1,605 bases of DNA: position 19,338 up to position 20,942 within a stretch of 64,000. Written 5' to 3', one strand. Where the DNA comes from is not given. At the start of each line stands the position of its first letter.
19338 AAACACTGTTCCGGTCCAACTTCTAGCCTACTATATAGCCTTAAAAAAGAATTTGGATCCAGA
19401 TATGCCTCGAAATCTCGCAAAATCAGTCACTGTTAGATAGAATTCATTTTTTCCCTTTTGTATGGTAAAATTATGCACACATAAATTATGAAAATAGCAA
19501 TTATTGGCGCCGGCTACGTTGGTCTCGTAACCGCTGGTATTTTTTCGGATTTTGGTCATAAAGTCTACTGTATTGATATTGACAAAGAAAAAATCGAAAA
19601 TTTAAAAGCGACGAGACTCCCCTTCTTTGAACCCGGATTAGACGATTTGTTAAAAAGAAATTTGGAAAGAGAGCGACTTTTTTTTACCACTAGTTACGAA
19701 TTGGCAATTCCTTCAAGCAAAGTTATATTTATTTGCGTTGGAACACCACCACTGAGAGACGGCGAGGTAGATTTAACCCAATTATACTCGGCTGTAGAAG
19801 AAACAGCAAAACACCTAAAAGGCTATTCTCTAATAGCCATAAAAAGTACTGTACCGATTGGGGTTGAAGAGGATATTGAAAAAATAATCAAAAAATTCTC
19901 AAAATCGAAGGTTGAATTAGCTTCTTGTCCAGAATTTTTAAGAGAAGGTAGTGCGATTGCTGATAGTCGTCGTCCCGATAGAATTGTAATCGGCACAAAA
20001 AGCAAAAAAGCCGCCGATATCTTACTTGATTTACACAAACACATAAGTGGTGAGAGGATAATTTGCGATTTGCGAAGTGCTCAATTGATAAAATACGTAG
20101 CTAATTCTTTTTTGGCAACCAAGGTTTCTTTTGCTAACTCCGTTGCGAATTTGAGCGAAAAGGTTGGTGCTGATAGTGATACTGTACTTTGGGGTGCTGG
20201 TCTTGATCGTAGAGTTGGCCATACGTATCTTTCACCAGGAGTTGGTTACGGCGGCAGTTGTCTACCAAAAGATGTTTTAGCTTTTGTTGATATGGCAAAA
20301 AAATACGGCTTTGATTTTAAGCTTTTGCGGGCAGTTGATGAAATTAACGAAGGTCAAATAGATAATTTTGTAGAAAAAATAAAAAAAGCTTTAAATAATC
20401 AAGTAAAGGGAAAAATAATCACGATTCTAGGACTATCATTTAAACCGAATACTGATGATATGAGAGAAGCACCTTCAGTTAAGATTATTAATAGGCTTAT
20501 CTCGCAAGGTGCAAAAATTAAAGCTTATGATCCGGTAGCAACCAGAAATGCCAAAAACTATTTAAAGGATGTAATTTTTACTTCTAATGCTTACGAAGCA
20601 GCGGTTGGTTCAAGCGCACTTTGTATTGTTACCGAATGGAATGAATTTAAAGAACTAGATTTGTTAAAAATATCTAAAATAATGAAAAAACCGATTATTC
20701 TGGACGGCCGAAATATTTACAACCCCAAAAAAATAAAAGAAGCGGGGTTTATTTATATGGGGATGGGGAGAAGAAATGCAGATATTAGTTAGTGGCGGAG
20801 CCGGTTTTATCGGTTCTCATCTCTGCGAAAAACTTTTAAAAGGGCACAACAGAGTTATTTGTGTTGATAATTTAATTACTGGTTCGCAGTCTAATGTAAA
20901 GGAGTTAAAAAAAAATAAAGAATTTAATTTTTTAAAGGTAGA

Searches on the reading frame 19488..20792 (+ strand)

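Call 23: search_protein_families(library=pfam, proteins=[window:19488-20792:+], max_evalue=0.00001)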
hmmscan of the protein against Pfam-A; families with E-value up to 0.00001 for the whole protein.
window:19488-20792:+ (434 aa): 4 families
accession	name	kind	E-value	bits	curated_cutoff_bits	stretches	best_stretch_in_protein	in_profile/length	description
PF03721.20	UDPG_MGDP_dh_N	-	3.5e-60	203.2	27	1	1-179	1-184/187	UDP-glucose/GDP-mannose dehydrogenase family, NAD binding domain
PF03720.21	UDPG_MGDP_dh_C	-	8.5e-34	116.5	30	1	313-413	2-103/103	UDP-glucose/GDP-mannose dehydrogenase family, UDP binding domain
PF00984.24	UDPG_MGDP_dh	-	7.6e-33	112.9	25.4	1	196-288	1-93/94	UDP-glucose/GDP-mannose dehydrogenase family, central domain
PF00070.33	Pyr_redox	-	9.3e-06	26.5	22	0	2-32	1-31/82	Pyridine nucleotide-disulphide oxidoreductase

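Call 28: search_protein_families(library=ncbifam, proteins=[window:19488-20792:+], max_evalue=1e-10)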
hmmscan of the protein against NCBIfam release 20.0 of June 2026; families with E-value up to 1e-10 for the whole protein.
window:19488-20792:+ (434 aa): 7 families
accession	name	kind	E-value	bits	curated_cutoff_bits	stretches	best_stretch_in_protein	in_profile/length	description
NF047673.2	TeichurnBiosyTuaD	equivalog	5.6e-148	493.7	700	1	2-429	3-432/439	UDP-glucose 6-dehydrogenase TuaD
TIGR03026.1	NDP-sugDHase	subfamily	1.1e-133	446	189.8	1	1-409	1-413/413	nucleotide sugar dehydrogenase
NF041297.1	UDPGDh_AglM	equivalog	7.3e-107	357.9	670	1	1-415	1-421/429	UDP-glucose 6-dehydrogenase AglM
NF040825.1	UDPMaNacDH_Arch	equivalog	1.7e-61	208.3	750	1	1-429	1-416/418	UDP-N-acetyl-D-mannosamine dehydrogenase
NF008286.0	PRK11064.1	equivalog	9.3e-45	152.9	459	1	2-397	5-409/420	UDP-N-acetyl-D-mannosamine dehydrogenase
NF011631.0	PRK15057.1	equivalog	6.3e-39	134.2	757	1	1-354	1-342/388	UDP-glucose 6-dehydrogenase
NF011729.0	PRK15182.1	equivalog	4.7e-17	61.9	592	1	1-364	7-370/425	Vi polysaccharide biosynthesis UDP-N-acetylglucosamine C-6 dehydrogenase TviB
